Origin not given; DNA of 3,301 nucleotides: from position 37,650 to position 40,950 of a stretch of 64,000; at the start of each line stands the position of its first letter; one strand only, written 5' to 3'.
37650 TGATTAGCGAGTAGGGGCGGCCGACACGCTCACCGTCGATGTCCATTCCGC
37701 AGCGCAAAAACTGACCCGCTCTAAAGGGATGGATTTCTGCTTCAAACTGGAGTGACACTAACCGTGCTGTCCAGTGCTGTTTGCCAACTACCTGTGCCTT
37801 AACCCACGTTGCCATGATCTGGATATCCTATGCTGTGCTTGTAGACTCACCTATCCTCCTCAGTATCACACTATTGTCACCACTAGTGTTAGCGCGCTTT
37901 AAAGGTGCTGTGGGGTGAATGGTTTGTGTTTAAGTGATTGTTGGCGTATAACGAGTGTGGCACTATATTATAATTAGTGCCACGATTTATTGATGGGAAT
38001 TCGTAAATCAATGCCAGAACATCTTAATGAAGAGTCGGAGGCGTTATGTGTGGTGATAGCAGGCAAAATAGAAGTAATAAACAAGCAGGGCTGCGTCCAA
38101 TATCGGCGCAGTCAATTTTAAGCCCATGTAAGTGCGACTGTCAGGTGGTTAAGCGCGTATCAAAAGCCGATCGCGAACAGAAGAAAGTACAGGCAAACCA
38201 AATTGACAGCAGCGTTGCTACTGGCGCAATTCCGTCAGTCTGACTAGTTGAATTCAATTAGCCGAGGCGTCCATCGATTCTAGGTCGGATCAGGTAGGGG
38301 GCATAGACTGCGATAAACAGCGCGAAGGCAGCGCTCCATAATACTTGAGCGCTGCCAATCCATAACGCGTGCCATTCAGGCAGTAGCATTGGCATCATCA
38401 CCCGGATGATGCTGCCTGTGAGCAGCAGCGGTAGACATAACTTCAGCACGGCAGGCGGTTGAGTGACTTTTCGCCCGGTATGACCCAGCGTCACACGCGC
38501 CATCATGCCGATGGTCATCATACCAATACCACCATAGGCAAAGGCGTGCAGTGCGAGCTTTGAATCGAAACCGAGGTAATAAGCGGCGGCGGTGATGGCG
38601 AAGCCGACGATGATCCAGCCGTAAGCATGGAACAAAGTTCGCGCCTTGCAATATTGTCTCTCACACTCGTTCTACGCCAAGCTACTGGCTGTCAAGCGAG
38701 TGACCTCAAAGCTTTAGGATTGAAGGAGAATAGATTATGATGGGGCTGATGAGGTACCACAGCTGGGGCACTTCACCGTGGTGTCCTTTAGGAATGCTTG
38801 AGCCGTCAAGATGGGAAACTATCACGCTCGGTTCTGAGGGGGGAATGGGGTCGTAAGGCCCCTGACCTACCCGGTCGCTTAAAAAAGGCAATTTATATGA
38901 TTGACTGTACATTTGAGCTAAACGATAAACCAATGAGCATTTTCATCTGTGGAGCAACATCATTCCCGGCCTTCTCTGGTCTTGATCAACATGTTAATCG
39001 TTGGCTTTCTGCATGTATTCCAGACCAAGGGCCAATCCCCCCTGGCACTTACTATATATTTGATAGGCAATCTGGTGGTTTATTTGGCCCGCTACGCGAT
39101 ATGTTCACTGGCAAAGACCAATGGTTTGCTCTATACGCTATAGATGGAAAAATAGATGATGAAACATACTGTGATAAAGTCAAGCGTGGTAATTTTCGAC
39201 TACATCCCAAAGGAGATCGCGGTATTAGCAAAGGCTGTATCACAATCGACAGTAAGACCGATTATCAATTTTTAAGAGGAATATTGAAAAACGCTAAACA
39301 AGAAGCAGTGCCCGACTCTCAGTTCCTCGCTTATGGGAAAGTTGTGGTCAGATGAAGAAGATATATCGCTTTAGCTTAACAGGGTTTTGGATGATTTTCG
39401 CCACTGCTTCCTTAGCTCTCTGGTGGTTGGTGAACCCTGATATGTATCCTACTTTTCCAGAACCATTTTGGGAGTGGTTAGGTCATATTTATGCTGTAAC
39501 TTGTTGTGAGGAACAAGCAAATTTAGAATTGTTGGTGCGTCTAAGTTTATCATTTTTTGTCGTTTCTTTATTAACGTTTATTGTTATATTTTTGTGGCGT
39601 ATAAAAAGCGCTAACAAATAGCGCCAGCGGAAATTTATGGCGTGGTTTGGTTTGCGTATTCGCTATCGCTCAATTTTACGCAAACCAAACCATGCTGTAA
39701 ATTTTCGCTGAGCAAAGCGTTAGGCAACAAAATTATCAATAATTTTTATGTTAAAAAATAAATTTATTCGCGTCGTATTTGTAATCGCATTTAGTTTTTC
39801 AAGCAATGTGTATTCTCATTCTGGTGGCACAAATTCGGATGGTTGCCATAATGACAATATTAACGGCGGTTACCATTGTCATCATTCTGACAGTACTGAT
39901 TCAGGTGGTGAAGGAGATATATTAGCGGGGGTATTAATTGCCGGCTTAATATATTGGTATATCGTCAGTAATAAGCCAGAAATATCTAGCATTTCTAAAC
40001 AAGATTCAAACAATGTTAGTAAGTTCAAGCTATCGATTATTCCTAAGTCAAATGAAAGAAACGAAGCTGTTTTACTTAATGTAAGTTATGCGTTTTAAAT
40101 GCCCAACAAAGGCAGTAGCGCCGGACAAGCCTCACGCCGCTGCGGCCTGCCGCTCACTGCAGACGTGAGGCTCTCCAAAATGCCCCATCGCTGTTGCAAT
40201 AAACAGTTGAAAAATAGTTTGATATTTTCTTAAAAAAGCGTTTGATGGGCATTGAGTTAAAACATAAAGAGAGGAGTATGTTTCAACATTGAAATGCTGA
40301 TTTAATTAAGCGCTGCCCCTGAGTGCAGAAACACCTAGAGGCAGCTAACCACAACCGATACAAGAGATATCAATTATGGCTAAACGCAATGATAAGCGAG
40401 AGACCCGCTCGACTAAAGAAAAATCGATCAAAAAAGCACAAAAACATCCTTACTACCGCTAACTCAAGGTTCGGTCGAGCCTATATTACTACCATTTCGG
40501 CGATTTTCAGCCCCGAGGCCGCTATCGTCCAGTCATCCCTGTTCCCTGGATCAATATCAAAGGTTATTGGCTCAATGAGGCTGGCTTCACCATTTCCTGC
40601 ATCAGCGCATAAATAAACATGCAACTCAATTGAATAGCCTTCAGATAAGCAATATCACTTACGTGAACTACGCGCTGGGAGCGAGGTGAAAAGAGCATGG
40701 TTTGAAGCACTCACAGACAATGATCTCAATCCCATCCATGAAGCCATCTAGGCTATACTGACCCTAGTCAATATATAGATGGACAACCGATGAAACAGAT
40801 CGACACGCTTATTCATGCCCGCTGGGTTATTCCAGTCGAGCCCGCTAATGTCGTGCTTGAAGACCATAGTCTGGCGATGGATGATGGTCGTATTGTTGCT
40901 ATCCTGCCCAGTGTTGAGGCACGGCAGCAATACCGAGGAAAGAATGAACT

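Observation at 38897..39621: Orphan Tlde1-like (DUF2778) L,D-transpeptidase-fold toxin coupled to a tiny membrane ORF, with no T6SS context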

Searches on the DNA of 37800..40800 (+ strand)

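Call 11: search_rna_families(source=window, start=37800, end=40800, threshold=evalue, max_evalue=5, show_alignments=3)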
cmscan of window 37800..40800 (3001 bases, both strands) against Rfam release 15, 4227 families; matches with E-value up to 5: 6.
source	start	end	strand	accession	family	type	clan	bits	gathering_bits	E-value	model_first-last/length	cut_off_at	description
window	40309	40381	-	RF01809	symR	Gene; antitoxin;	-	47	61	4.4e-07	1-77/77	no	SymR antitoxin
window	38798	38875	+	RF00029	Intron_gpII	Intron;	-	43.7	40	1.3e-06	1-77/77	no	Group II catalytic intron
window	39625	39710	+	RF03244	mir-4798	Gene; miRNA;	-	32.7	75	0.00039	1-75/75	no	mir-4798 microRNA precursor family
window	40311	40383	+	RF00043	Plasmid_R1162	Gene; antisense;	-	24.8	55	0.24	1-75/75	no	R1162-like plasmid antisense RNA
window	39630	39705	-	RF04205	MIR2606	Gene; miRNA;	-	24.1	139.7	1.8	1-165/165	no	MIR2606 microRNA precursor family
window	40548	40663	+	RF02709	TeloSII_ncR43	Gene; sRNA;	-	17.9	298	0.26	1-277/277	no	TeloSII non coding RNA 43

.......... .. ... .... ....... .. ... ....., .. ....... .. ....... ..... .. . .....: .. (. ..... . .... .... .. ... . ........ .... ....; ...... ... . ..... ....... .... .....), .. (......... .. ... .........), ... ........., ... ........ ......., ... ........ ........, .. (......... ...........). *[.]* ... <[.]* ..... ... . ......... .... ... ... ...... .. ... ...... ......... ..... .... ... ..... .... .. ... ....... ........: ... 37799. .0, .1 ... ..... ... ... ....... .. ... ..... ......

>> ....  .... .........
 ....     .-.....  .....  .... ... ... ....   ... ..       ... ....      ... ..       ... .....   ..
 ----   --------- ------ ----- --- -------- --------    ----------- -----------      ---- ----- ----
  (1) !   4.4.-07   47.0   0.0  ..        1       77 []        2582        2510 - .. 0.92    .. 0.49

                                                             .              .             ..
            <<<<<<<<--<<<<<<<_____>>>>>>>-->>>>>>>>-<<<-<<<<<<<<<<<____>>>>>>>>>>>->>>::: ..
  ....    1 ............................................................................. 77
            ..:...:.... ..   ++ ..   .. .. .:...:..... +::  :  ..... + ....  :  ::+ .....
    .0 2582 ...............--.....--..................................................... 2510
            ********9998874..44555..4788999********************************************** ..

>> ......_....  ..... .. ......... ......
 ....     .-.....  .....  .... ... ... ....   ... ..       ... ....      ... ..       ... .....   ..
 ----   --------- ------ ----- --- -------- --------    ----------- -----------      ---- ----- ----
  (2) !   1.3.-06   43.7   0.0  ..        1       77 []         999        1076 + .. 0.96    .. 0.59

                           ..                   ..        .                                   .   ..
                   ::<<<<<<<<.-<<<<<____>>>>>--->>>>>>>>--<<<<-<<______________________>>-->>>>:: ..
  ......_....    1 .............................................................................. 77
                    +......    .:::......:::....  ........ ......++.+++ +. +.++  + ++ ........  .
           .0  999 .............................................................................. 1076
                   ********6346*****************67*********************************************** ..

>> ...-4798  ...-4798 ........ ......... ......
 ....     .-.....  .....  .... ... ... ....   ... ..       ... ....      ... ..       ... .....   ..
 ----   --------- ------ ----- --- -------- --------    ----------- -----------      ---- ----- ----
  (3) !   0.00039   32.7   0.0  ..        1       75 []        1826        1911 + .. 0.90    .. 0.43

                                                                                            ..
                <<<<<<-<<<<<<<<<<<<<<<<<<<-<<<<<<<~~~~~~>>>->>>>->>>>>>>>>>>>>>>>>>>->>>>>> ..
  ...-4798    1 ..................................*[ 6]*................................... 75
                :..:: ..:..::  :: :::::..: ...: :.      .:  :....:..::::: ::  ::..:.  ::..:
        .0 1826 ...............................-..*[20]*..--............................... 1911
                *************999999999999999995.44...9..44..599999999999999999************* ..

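Call 54: search_rna_families(sources=[L010, L014, L015, L016, L019, L022, L025, L027, L028, L030, L035, L042, L057, L059, L082, L018, L034], threshold=gathering)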
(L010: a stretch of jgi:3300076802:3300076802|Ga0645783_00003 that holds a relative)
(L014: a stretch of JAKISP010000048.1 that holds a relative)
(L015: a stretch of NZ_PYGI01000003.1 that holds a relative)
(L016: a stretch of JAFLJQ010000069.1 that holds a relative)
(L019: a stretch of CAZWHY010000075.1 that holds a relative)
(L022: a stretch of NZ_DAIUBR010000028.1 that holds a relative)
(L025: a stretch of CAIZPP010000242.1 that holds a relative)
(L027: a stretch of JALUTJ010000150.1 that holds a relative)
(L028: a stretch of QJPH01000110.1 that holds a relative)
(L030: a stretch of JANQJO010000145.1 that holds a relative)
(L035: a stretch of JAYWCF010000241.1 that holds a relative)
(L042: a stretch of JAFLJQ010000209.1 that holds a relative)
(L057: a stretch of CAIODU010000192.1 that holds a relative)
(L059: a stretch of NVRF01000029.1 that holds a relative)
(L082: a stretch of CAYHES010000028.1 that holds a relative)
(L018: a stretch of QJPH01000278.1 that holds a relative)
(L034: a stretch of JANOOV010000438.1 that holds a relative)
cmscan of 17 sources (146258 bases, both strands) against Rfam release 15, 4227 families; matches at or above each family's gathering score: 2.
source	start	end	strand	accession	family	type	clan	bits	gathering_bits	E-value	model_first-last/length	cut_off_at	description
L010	7808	8040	+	RF02005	group-II-D1D4-6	Intron;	CL00102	65.3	49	1.2e-15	1-225/225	no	Group II catalytic intron D1-D4-6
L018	5113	5186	-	RF00005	tRNA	Gene; tRNA;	CL00001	64.9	29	1.8e-11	1-71/71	no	tRNA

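Call 63: search_rna_families(sources=[L016, L014, L059, L042], threshold=evalue, max_evalue=0.1, show_alignments=2)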
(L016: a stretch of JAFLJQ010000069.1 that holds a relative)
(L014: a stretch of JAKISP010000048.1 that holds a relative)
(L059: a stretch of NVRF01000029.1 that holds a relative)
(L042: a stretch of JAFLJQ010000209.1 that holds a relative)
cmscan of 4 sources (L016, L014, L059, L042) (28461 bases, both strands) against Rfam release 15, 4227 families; matches with E-value up to 0.1: 9.
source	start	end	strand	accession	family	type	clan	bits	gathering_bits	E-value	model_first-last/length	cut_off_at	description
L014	10729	10815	+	RF03879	mir-2831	Gene; miRNA;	-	44.3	90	3.9e-06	1-75/75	no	mir-2831 microRNA precursor family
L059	107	186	+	RF03879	mir-2831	Gene; miRNA;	-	41.3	90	2.5e-05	1-75/75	no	mir-2831 microRNA precursor family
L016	65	139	+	RF00029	Intron_gpII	Intron;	-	37.7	40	0.00036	1-77/77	no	Group II catalytic intron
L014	7758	7838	-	RF04201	MIR7510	Gene; miRNA;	-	35.1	93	0.0019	1-79/79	no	MIR7510 microRNA precursor family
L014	10731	10813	-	RF04144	MIR9783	Gene; miRNA;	-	32.9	100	0.0039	1-95/95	no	MIR9783 microRNA precursor family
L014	9249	9314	+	RF03487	mir-4423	Gene; miRNA;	-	31.9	78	0.0051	1-80/80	no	mir-4423 microRNA precursor family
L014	7760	7838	+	RF04201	MIR7510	Gene; miRNA;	-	30.9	93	0.023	1-79/79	no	MIR7510 microRNA precursor family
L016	64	102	+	RF04357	Plastid-ndhA-ndhB-2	Intron;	CL00155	26.3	53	0.065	1-41/41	no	Plastid-ndhA-ndhB-2 group II-D5 intron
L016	2995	3090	+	RF02005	group-II-D1D4-6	Intron;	CL00102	23.7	49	0.0041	1-67/225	3'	Group II catalytic intron D1-D4-6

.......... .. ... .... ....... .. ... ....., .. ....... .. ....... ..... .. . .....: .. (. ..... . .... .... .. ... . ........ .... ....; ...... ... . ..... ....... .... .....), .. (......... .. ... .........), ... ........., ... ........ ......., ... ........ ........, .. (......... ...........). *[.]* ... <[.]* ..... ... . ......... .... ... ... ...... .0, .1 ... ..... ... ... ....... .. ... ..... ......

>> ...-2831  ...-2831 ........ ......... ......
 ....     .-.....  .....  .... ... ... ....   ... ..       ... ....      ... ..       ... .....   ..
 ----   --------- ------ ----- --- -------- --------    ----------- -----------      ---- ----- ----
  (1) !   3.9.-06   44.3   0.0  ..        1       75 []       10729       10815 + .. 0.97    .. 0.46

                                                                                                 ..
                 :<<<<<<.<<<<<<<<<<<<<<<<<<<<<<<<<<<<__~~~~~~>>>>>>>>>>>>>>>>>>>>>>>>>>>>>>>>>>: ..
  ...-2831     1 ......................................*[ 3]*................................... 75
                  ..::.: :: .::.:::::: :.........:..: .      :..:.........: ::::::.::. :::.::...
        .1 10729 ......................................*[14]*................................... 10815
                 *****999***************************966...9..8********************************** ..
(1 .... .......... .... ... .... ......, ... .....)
